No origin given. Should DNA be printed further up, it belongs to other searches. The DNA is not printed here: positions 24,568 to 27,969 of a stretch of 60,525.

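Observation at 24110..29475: Unrecognised nucleotide-chemistry operon: GMK-like kinase, PRTase-TrpF-HAD fusion, 2-hydroxyacid dehydrogenase (plus CheD-like hydrolase)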

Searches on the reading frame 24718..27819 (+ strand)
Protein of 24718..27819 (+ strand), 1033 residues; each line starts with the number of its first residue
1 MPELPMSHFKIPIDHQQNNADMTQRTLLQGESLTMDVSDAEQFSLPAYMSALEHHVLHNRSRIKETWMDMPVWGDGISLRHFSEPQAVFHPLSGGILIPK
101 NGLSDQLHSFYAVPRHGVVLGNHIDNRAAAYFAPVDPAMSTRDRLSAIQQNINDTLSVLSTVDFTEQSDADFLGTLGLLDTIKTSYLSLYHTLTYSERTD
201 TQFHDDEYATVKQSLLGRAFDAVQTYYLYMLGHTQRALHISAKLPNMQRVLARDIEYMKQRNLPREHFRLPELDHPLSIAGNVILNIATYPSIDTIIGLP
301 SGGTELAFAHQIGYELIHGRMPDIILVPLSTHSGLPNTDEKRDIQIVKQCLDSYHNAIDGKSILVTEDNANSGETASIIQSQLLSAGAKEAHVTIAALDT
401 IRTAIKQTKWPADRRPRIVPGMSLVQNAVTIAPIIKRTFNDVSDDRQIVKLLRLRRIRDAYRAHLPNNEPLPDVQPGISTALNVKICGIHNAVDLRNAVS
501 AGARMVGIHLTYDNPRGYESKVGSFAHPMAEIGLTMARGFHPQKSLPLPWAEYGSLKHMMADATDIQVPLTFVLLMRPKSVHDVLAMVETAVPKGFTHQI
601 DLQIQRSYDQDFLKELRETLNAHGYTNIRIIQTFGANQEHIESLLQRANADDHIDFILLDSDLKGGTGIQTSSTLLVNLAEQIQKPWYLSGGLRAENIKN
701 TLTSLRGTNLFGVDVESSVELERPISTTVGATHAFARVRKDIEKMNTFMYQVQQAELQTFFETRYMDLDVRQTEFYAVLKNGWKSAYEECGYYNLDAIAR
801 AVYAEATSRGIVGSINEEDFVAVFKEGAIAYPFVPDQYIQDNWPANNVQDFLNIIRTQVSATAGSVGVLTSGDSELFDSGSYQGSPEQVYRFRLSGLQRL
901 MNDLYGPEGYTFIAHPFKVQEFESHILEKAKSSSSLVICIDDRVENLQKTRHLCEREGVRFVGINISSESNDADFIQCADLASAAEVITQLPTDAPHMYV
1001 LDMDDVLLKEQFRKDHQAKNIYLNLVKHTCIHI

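Call 3: search_protein_families(library=pfam, proteins=[window:24718-27819:+], max_evalue=0.1)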
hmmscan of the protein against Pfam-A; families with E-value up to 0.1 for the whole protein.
window:24718-27819:+ (1033 aa): 4 families
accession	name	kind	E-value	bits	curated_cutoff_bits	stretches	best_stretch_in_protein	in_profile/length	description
PF00697.28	PRAI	-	3.2e-11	43.7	22.7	1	626-720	91-177/193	N-(5'phosphoribosyl)anthranilate (PRA) isomerase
PF11019.14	DUF2608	-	0.00048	20.1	22.6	1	925-974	169-218/244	Protein of unknown function (DUF2608)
PF02057.21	Glyco_hydro_59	-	0.013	15.3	27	1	602-661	138-198/294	Glycosyl hydrolase family 59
PF00072.30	Response_reg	-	0.02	15.5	30.2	0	610-675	8-64/111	Response regulator receiver domain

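Call 4: search_protein_families(library=ncbifam, proteins=[window:24718-27819:+], max_evalue=0.1)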
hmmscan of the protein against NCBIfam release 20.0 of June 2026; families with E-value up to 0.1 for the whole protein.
window:24718-27819:+ (1033 aa): 15 families
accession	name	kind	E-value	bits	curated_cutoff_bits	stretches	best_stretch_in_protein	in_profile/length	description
NF002298.0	PRK01222.1-4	equivalog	3.9e-14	52.8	215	2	640-755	107-205/209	phosphoribosylanthranilate isomerase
NF002295.0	PRK01222.1-1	equivalog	5.5e-13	48.9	216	2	660-738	137-209/219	phosphoribosylanthranilate isomerase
NF006945.0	PRK09427.1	equivalog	2.2e-09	36.4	380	1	567-739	307-459/461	bifunctional indole-3-glycerol-phosphate synthase TrpC/phosphoribosylanthranilate isomerase TrpF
NF002300.0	PRK01222.1-7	equivalog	7.3e-09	35.6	212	2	647-722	107-176/195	phosphoribosylanthranilate isomerase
NF002296.0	PRK01222.1-2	equivalog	6.2e-07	29.5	270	1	635-727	113-201/221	phosphoribosylanthranilate isomerase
NF002299.0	PRK01222.1-6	equivalog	8.2e-07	28.6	231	1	665-724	156-211/231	phosphoribosylanthranilate isomerase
NF002297.0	PRK01222.1-3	equivalog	6.5e-06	25.8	259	1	627-722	93-184/204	phosphoribosylanthranilate isomerase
NF002303.0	PRK01222.2-3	equivalog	1.2e-05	25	224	1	664-727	131-188/208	phosphoribosylanthranilate isomerase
NF010563.0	PRK13958.1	equivalog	3.9e-05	23.3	234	1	607-722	84-188/210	phosphoribosylanthranilate isomerase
NF002302.0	PRK01222.2-2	equivalog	5.8e-05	23.4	172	0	622-723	85-171/193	phosphoribosylanthranilate isomerase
NF002304.0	PRK01222.2-4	equivalog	0.00011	21.8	181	1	601-721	75-187/208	phosphoribosylanthranilate isomerase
NF010376.0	PRK13803.1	equivalog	0.00041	19.3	819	1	625-742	101-209/600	bifunctional phosphoribosylanthranilate isomerase/tryptophan synthase subunit beta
NF002301.0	PRK01222.2-1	equivalog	0.018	14.6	232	0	650-721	120-193/217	phosphoribosylanthranilate isomerase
NF006415.0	PRK08662.1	equivalog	0.032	13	243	1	610-649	244-283/381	nicotinate phosphoribosyltransferase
NF006613.0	PRK09177.1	equivalog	0.034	13.7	138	1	338-386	70-112/159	xanthine phosphoribosyltransferase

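Call 9: find_homologous_proteins(query=window:24718-27819:+, region=1-1033)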
Query window:24718-27819:+, residues 1-1033 (1033 aa): 2 proteins with E <= 0.001 among 8000 candidates.
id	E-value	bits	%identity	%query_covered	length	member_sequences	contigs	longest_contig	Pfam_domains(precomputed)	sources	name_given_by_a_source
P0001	0.0e+0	2280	100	97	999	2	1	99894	PF00697.29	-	-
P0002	0.0e+0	1020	44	99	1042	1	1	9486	PF00697.29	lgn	-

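Call 10: find_encoding_contigs(protein=P0002, flank=10000)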
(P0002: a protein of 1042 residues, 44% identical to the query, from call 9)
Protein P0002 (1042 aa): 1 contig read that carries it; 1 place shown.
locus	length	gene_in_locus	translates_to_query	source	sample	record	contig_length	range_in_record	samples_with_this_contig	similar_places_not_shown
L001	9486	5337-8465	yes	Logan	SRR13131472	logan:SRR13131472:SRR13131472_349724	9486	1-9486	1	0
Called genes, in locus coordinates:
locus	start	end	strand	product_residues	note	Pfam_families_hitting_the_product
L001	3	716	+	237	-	?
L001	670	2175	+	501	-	PF02878:PGM_PMM_I, PF02879:PGM_PMM_II, PF02880:PGM_PMM_III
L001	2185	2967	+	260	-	PF00459:Inositol_P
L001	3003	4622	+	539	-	-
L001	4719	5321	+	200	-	PF13238:AAA_18 (faint)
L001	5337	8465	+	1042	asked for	PF00697:PRAI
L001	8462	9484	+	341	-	?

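Call 14: search_solved_structures(query=window:24718-27819:+, max_evalue=1, show_alignments=3)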
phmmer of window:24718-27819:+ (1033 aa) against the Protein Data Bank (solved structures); distinct sequences matched with E-value up to 1: 4.
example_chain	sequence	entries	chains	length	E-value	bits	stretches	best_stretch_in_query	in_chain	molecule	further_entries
6lbp_A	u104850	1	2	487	0.029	15.8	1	334-403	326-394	Amidophosphoribosyltransferase 2, chloroplastic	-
1lk5_A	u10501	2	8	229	0.16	13.3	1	293-385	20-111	D-Ribose-5-Phosphate Isomerase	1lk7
1lbm_A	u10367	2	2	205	0.57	11.5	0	657-720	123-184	PHOSPHORIBOSYL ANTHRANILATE ISOMERASE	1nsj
1dl3_A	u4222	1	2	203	0.58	11.5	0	657-720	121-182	PROTEIN (PHOSPHORIBOSYLANTRANILATE ISOMERASE)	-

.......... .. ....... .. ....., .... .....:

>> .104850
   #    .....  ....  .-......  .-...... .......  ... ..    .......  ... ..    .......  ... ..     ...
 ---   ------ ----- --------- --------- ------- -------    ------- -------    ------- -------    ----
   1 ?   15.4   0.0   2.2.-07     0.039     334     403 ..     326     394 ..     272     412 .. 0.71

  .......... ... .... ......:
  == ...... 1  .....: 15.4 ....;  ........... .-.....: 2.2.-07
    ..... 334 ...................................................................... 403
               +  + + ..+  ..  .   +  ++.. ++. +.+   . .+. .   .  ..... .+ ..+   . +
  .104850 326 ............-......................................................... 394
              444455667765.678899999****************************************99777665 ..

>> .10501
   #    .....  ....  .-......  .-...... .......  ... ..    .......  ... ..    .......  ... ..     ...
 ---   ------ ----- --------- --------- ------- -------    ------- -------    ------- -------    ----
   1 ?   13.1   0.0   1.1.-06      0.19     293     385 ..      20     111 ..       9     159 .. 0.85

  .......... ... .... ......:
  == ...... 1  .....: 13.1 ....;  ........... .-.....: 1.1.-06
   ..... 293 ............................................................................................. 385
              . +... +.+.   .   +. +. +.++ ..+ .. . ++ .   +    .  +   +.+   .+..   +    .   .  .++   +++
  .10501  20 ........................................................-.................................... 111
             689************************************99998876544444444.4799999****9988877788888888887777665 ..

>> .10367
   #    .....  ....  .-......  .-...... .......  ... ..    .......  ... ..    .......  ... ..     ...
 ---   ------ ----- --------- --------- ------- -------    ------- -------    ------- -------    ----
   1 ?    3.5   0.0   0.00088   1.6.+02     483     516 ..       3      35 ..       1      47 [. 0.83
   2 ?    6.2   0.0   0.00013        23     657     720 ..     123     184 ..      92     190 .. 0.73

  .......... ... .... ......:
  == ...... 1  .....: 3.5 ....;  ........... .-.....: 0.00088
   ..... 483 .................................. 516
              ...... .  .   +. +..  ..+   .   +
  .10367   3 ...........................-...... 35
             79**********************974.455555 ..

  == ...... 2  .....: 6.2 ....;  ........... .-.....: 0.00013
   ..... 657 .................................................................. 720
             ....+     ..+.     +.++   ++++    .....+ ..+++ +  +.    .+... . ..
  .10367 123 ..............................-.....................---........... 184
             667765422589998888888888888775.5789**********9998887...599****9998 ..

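Call 18: find_related_loci(query=window:24718-27819:+, collection=genome_contigs, flank=10000)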
Query window:24718-27819:+ (1033 aa) in genome_contigs; peptide patterns used: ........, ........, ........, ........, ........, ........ (x = any residue, [..] = any of these).
7 stretches matched a pattern, but none encodes a relative of the query by tblastn (E <= 1e-3).

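Call 22: search_protein_families(library=padloc, proteins=[window:24718-27819:+], max_evalue=0.1)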
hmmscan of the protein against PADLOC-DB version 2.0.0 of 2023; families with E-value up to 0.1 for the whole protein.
window:24718-27819:+ (1033 aa): 1 family
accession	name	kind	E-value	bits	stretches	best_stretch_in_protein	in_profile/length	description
PDLC03133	Specificity_I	-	0.019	12.1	1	334-372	102-139/417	Type I specificity subunit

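Call 23: search_protein_families(library=pfam, proteins=[L001:3003-4622:+], max_evalue=1)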
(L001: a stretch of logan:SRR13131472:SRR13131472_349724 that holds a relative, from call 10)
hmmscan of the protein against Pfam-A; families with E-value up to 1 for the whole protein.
L001:3003-4622:+ (539 aa): 2 families
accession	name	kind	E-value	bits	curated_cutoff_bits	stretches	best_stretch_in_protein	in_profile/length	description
PF22440.1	SirC_C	-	0.11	12.9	27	1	167-208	2-42/47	SirC C-terminal domain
PF10789.14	Phage_RpbA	-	0.26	11.8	25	0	240-265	45-70/108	Phage RNA polymerase binding, RpbA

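Call 30: search_protein_representatives(protein=window:24718-27819:+)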
Query: 1033 residues. Proteins with E-value up to 0.001 (for the whole library): 227; up to 1e-10: 138; up to 1e-30: 36. The best 150 are listed.
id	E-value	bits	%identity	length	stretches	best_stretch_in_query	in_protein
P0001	0.0e+00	2280.1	100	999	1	35-1033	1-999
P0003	5.3e-152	524.7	36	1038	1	87-1031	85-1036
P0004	9.8e-129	447.7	35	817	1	47-836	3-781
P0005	2.7e-118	413.2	30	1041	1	84-1032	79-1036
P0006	5.2e-110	385.7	34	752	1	68-753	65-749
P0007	2.0e-81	291.1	30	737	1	61-754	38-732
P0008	1.0e-78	282.1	28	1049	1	61-1025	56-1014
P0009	3.5e-76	273.8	29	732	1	58-722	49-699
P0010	7.7e-75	269.3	33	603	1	437-1032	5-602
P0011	1.2e-67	245.6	25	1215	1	80-1026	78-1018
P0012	5.9e-57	210.1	26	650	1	72-661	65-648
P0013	1.9e-54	201.8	26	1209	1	176-1027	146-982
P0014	4.6e-52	193.9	27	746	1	105-723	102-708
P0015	1.4e-46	175.8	29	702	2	57-412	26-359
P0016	4.8e-43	164.1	32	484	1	60-458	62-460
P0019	6.3e-41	157.1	32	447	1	58-461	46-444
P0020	3.0e-38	148.2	32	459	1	66-450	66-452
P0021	6.5e-38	147.1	30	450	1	69-462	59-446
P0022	6.5e-38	147.1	28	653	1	42-459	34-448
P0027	2.0e-35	138.8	31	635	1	70-404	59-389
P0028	3.2e-35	138.2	29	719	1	63-409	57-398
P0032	1.1e-33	133.1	30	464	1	71-421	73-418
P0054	1.5e-25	106.1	29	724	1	67-437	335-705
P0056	3.9e-25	104.8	26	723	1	32-412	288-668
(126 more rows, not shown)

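Call 31: search_protein_families(library=pfam, proteins=[P0019, P0020, P0021, P0032, P0022, P0027, P0028, P0054, P0056, P0011], max_evalue=0.01)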
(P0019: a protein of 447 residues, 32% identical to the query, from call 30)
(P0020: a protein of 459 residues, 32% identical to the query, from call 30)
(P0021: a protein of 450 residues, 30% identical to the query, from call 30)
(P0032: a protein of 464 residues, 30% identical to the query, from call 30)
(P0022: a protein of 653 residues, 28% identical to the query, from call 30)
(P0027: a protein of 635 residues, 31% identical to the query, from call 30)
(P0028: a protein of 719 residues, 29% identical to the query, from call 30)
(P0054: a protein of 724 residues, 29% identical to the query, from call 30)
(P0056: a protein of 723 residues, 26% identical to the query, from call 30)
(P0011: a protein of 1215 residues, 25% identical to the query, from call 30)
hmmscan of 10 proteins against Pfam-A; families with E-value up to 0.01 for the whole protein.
P0019 (447 aa): 0 families

P0020 (459 aa): 0 families

P0021 (450 aa): 0 families

P0032 (464 aa): 1 family
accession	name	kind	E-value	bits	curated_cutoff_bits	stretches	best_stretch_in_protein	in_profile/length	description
PF00156.33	Pribosyltran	-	0.0066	16.2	26.3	0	353-395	80-122/158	Phosphoribosyl transferase domain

P0022 (653 aa): 0 families

P0027 (635 aa): 0 families

P0028 (719 aa): 1 family
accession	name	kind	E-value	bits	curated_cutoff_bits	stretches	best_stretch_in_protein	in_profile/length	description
PF00156.33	Pribosyltran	-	1e-06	28.6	26.3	1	284-380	30-118/158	Phosphoribosyl transferase domain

P0054 (724 aa): 3 families
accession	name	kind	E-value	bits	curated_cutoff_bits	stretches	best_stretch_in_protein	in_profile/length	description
PF00702.32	Hydrolase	-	2.2e-07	31.9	26.4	1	31-246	2-189/191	haloacid dehalogenase-like hydrolase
PF00156.33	Pribosyltran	-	1.2e-06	28.4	26.3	1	552-661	27-122/158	Phosphoribosyl transferase domain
PF13419.12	HAD_2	-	1.7e-06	28.7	23.8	1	155-252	80-176/178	Haloacid dehalogenase-like hydrolase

P0056 (723 aa): 3 families
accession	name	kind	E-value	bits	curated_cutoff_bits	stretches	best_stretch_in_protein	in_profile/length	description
PF00156.33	Pribosyltran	-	2.6e-10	40.3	26.3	1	546-652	29-123/158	Phosphoribosyl transferase domain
PF12710.13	HAD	-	0.0052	17.7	27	1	33-213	2-188/189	haloacid dehalogenase-like hydrolase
PF00702.32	Hydrolase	-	0.0072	17.2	26.4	0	31-215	3-189/191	haloacid dehalogenase-like hydrolase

P0011 (1215 aa): 3 families
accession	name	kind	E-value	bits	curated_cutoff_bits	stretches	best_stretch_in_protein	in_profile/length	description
PF00697.28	PRAI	-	6.7e-12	45.9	22.7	1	610-706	88-177/193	N-(5'phosphoribosyl)anthranilate (PRA) isomerase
PF00156.33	Pribosyltran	-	6.2e-08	32.5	26.3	1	272-390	16-123/158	Phosphoribosyl transferase domain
PF00625.27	Guanylate_kin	-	0.00012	22.3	25.2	1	1068-1186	19-133/182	Guanylate kinase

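Call 32: list_cluster_members(proteins=[P0003, P0005, P0008, P0016, P0019, P0020, P0021, P0022, P0032, P0054])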
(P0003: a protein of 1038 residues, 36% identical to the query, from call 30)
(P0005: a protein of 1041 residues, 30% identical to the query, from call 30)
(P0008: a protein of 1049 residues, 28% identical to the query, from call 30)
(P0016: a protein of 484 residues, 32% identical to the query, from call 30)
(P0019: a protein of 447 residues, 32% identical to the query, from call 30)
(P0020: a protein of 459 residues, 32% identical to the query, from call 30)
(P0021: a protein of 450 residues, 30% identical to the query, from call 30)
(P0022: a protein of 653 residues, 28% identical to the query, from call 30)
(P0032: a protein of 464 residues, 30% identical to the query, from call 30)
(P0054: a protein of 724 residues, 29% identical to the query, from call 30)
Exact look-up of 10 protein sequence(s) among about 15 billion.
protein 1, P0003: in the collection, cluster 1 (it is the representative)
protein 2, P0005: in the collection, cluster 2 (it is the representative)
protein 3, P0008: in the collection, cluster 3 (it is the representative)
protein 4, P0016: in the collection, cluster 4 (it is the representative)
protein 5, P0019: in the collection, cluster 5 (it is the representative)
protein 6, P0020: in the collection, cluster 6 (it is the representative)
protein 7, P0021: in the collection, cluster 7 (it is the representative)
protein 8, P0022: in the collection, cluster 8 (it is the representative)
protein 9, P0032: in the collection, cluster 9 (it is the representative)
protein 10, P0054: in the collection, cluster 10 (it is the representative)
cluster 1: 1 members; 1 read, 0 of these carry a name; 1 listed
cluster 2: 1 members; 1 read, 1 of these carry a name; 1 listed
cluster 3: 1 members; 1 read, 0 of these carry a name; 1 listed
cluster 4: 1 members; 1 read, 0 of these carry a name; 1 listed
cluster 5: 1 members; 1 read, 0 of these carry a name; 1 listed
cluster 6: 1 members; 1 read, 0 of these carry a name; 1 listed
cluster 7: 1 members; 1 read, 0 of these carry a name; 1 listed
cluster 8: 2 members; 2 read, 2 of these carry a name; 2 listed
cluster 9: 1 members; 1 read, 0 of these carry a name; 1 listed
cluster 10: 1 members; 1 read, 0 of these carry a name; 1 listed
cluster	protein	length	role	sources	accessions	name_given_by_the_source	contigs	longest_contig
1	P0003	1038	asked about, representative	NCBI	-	-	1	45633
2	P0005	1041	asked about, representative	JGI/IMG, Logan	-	phosphoribosylanthranilate isomerase/hypoxanthine phosphoribosyltransferase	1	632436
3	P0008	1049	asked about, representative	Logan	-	-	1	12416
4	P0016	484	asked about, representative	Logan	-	-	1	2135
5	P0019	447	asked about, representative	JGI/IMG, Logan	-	-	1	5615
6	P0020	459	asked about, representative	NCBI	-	-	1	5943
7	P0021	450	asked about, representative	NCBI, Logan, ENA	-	-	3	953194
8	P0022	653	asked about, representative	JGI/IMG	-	adenine/guanine phosphoribosyltransferase-like PRPP-binding protein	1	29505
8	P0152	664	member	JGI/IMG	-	hypoxanthine-guanine phosphoribosyltransferase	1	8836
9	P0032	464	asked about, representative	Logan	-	-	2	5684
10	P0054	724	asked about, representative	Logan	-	-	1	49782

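Call 33: find_encoding_contigs(protein=P0003, flank=8000, max_places=2)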
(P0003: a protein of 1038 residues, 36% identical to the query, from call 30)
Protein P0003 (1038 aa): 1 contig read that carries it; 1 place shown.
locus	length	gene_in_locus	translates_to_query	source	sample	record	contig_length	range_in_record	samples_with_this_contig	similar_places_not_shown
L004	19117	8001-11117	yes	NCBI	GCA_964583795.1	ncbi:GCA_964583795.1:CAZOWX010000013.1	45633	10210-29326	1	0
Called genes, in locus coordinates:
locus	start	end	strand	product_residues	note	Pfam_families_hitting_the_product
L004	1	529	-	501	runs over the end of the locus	PF12072:RNase_Y_N (weak), PF01966:HD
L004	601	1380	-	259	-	PF00557:Peptidase_M24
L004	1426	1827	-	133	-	-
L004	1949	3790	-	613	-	PF03485:Arg_tRNA_synt_N, PF00750:tRNA-synt_1d, PF05746:DALR_1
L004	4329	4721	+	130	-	PF07883:Cupin_2 (faint)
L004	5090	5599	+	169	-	PF13858:DUF4199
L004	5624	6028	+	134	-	-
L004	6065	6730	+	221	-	-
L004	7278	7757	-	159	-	PF13905:Thioredoxin_8 (faint), PF00578:AhpC-TSA (weak), PF00085:Thioredoxin, PF13899:Thioredoxin_7 (weak), PF13098:Thioredoxin_2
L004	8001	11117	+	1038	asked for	PF00697:PRAI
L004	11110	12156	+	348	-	PF02826:2-Hacid_dh_C, PF03446:NAD_binding_2, PF03807:F420_oxidored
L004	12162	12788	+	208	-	-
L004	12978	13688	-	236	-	PF00578:AhpC-TSA (weak), PF08534:Redoxin (weak)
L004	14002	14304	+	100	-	PF00459:Inositol_P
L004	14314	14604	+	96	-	PF00459:Inositol_P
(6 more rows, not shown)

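Call 34: find_encoding_contigs(protein=P0005, flank=8000, max_places=2)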
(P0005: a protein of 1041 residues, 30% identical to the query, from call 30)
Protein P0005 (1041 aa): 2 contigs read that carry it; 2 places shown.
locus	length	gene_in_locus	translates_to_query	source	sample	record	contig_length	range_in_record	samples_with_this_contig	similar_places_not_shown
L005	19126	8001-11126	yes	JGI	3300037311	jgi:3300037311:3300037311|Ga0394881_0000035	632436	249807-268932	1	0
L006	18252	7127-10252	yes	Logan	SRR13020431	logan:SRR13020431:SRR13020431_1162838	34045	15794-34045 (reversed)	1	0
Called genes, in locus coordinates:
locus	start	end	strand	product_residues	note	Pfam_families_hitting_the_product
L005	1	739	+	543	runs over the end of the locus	-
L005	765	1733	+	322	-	PF12358:DUF3644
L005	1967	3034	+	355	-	-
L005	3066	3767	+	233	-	-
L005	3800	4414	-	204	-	-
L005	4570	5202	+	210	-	PF00406:ADK, PF13207:AAA_17, PF13238:AAA_18 (weak), PF13671:AAA_33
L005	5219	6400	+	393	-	PF00406:ADK, PF13207:AAA_17, PF00925:GTP_cyclohydro2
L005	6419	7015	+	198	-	PF01928:CYTH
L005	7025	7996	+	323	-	-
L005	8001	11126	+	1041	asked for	PF00697:PRAI (weak)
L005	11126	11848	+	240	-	PF00625:Guanylate_kin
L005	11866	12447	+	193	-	PF01725:Ham1p_like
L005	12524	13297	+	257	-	PF00535:Glycos_transf_2, PF10111:Glyco_tranf_2_2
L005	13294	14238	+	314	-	-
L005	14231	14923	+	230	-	PF00106:adh_short, PF01370:Epimerase, PF13460:NAD_binding_10 (weak), PF13561:adh_short_C2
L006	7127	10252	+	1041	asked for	PF00697:PRAI (weak)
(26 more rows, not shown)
